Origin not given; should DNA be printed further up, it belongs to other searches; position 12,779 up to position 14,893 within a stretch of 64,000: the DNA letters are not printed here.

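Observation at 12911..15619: Unclassified 2.7-kb IS whose transposase seems to need an ORF1-ORF2 fusion at an A5G6 run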

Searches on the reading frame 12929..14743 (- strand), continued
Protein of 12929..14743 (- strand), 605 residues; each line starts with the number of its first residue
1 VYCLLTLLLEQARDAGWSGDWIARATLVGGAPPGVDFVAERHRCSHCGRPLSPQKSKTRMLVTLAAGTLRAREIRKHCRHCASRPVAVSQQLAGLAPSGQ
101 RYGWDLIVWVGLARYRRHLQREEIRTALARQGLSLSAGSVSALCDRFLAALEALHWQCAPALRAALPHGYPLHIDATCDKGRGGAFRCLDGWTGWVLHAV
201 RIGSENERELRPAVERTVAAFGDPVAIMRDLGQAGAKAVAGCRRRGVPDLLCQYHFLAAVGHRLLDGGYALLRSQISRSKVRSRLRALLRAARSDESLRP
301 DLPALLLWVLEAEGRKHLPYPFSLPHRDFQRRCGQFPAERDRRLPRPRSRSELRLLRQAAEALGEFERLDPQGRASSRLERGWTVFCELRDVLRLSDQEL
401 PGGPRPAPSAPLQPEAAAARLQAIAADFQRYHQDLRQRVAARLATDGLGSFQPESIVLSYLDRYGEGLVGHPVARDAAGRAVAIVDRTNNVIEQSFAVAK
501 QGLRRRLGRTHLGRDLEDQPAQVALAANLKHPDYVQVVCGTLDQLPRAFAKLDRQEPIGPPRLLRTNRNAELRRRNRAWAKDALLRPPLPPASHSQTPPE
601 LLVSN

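Call 73: find_encoding_contigs(protein=P0387, flank=800, max_places=2)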
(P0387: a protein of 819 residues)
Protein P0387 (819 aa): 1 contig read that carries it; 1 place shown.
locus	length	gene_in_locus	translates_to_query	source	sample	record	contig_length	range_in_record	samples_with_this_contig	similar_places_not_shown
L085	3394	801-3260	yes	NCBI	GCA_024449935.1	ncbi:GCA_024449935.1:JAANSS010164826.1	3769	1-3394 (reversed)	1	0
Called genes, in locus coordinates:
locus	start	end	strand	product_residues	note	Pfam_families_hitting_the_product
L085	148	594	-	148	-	-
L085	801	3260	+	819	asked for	PF10551:MULE (weak)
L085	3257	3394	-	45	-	?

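Call 90: find_related_loci(query=A6, collection=metagenome_contigs, flank=1600)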
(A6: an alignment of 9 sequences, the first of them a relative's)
Query A6 (676 aa) in metagenome_contigs; peptide patterns used: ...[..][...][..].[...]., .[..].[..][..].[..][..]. (x = any residue, [..] = any of these).
600 stretches matched a pattern (row limit reached: there are more); 473 encode a relative of the query (tblastn E <= 1e-3); the best 80 are kept; 80 distinct loci.
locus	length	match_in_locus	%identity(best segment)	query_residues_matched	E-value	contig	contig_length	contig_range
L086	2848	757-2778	51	1-674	0e+0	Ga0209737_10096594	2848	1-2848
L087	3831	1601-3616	52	1-672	0e+0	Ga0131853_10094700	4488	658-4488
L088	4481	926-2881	49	1-666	0e+0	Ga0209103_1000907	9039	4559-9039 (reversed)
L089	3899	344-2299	49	1-666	0e+0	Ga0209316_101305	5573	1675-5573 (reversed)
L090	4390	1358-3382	49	1-674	0e+0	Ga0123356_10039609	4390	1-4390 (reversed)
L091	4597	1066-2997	49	1-659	0e+0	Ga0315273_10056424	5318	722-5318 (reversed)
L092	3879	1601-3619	46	1-676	0e+0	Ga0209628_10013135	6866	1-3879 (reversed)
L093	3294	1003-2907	45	6-645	0e+0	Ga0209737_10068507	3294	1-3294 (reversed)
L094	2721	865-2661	44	1-603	0e+0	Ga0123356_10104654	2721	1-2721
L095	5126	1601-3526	40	1-655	2e-165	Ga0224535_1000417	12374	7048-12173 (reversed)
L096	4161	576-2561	39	4-671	2e-162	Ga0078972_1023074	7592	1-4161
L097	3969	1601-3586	39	4-671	4e-166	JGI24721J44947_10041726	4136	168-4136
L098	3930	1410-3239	41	39-665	2e-156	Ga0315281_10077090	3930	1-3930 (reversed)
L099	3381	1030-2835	42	39-647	7e-157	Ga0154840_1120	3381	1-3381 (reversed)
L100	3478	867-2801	39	1-658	2e-156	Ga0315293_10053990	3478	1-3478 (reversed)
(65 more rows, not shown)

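Call 96: search_protein_families(library=pfam, max_evalue=0.1, proteins=[P0387, P0309, P0386, P0337, P0356, P0384, P0281, P0277, P0290, P0303])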
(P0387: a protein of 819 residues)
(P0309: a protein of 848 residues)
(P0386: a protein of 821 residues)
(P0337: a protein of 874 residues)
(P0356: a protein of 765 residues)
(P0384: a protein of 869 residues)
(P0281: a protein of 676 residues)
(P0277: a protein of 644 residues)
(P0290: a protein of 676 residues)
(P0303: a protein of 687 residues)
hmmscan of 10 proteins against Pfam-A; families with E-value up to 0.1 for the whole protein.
P0387 (819 aa): 3 families
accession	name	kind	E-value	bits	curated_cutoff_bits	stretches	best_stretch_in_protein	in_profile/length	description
PF10551.15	MULE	-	6.9e-07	30.1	27.6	1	414-466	39-97/99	MULE transposase domain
PF00872.24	Transposase_mut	-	0.0091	15.3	21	1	415-487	206-279/379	Transposase, Mutator family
PF08279.18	HTH_11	-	0.024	14.9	25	1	7-44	4-42/55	HTH domain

P0309 (848 aa): 4 families
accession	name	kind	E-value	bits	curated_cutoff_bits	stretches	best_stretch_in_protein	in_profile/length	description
PF13610.12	DDE_Tnp_IS240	-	4.9e-06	27.2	27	1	411-517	20-126/139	DDE domain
PF10551.15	MULE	-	6.9e-05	23.7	27.6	1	443-482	55-97/99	MULE transposase domain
PF08279.18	HTH_11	-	0.015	15.7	25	0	23-53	5-35/55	HTH domain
PF00665.32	rve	-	0.059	14.1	32.6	0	410-469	25-87/102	Integrase core domain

P0386 (821 aa): 3 families
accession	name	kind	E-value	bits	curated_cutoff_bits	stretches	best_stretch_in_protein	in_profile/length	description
PF10551.15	MULE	-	0.001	19.9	27.6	1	435-477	52-97/99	MULE transposase domain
PF01610.23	DDE_Tnp_ISL3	-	0.019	15.2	23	1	420-482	32-92/240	Transposase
PF00872.24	Transposase_mut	-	0.06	12.7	21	0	338-482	118-263/379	Transposase, Mutator family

P0337 (874 aa): 1 family
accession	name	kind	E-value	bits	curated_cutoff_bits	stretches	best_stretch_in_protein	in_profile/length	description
PF02707.21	MOSP_N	-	0.079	13.2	25.1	0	75-96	103-124/196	Major Outer Sheath Protein N-terminal region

P0356 (765 aa): 8 families
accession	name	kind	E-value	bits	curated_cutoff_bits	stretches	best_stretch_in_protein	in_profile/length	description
PF10551.15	MULE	-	8.8e-06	26.5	27.6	1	363-423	31-98/99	MULE transposase domain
PF01610.23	DDE_Tnp_ISL3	-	5.1e-05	23.6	23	1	370-471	34-134/240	Transposase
PF00872.24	Transposase_mut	-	0.00017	21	21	1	370-466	205-302/379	Transposase, Mutator family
PF11563.14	Protoglobin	-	0.0056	17.1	25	1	607-656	31-80/158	Protoglobin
PF01628.27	HrcA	-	0.011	16.1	22.2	0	100-180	23-103/215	HrcA protein C terminal domain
PF13240.11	Zn_Ribbon_1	-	0.037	14.3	25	1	204-214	13-23/23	zinc-ribbon domain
PF25208.1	DUF7838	-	0.043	14.2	28.5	1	204-225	6-27/55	Domain of unknown function (DUF7838)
PF01978.25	TrmB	-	0.05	13.9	25.6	0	55-101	19-67/68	Sugar-specific transcriptional regulator TrmB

P0384 (869 aa): 2 families
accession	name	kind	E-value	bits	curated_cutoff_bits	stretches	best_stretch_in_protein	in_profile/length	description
PF10551.15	MULE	-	0.00085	20.2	27.6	1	479-513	63-97/99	MULE transposase domain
PF00872.24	Transposase_mut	-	0.042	13.2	21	0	374-516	118-261/379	Transposase, Mutator family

P0281 (676 aa): 1 family
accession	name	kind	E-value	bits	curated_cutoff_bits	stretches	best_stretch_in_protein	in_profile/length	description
PF04926.20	PAP_RNA-bind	-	0.057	13.5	24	0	29-74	17-63/181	Poly(A) polymerase predicted RNA binding domain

P0277 (644 aa): 1 family
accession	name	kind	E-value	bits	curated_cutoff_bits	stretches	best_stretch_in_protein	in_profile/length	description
PF17529.7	DUF5450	-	0.067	13.6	25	0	311-393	79-158/161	Family of unknown function (DUF5450)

P0290 (676 aa): 0 families

P0303 (687 aa): 0 families
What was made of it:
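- On Mutator/IS256 superfamily (p-MULT, including ISKra4/ISMich2): Only distant fused relatives reach a cut-off: MULE 30.1 against 27.6 bits (P0387), and Transposase_mut 21.0 against 21 bits (P0356) (call 96).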

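Call 97: search_protein_families(library=ncbifam, max_evalue=0.1, proteins=[P0387, P0309, P0386, P0337, P0356, P0384, P0281, P0277, P0290, P0303])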
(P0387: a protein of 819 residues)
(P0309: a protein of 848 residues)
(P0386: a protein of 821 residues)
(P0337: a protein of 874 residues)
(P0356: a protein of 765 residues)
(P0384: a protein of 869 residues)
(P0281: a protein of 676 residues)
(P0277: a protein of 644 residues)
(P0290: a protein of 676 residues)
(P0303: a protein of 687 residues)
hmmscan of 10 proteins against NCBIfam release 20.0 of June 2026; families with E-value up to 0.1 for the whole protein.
P0387 (819 aa): 2 families
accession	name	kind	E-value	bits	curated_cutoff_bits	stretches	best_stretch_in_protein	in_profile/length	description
NF033543.2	transpos_IS256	equivalog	1.5e-06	27.5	150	1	413-490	164-243/338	IS256 family transposase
NF033544.1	transpos_IS1249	exception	0.0019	17.4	300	1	381-472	95-180/382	IS1249 family transposase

P0309 (848 aa): 3 families
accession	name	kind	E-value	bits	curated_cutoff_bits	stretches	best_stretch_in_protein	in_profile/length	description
NF048019.1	IS256_Zn_var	equivalog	3.6e-05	23.2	150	1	381-501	73-189/304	IS256 family transposase, variant Zn-binding type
NF033543.2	transpos_IS256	equivalog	0.00023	20.2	150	1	420-503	155-240/338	IS256 family transposase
NF033544.1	transpos_IS1249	exception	0.025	13.8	300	1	397-495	95-187/382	IS1249 family transposase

P0386 (821 aa): 5 families
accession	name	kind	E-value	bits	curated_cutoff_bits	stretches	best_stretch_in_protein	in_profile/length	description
NF033543.2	transpos_IS256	equivalog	4.6e-06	25.9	150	1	338-515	79-257/338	IS256 family transposase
NF048019.1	IS256_Zn_var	equivalog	2.4e-05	23.7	150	1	382-499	79-192/304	IS256 family transposase, variant Zn-binding type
NF033550.5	transpos_ISL3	equivalog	4.7e-05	22.6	180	1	349-644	80-288/370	ISL3 family transposase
NF033577.2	transpos_IS481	equivalog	0.00055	19.5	224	1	340-462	79-205/284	IS481 family transposase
NF033544.1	transpos_IS1249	exception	0.0013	17.9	300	1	393-499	96-196/382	IS1249 family transposase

P0337 (874 aa): 0 families

P0356 (765 aa): 5 families
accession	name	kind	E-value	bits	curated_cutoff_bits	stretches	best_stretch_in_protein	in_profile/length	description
NF033543.2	transpos_IS256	equivalog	6.8e-07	28.6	150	1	370-480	165-277/338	IS256 family transposase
NF041731.2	transpos_ISH6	equivalog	0.00086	18.1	240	0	382-435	226-274/414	ISH6 family transposase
NF033577.2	transpos_IS481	equivalog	0.0014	18.2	224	0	315-399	110-198/284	IS481 family transposase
NF048019.1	IS256_Zn_var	equivalog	0.014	14.7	150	1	330-443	82-191/304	IS256 family transposase, variant Zn-binding type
NF033544.1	transpos_IS1249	exception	0.025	13.7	300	1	368-428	124-180/382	IS1249 family transposase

P0384 (869 aa): 2 families
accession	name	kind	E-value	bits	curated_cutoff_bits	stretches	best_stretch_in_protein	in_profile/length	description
NF033543.2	transpos_IS256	equivalog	2.1e-08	33.6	150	1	374-518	79-224/338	IS256 family transposase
NF041731.2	transpos_ISH6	equivalog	0.0016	17.2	240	1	695-769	308-378/414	ISH6 family transposase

P0281 (676 aa): 0 families

P0277 (644 aa): 0 families

P0290 (676 aa): 1 family
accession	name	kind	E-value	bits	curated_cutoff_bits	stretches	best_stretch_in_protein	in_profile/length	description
NF033543.2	transpos_IS256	equivalog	0.041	12.9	150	0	501-546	276-320/338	IS256 family transposase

P0303 (687 aa): 0 families
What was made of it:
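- Closest known: Prokaryotic Mutator-like transposases. Same: Distant fused relatives reach or approach the Pfam MULE and Transposase_mut cut-offs and give IS256 NCBIfam hits down to 2e-8 (calls 96, 97).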
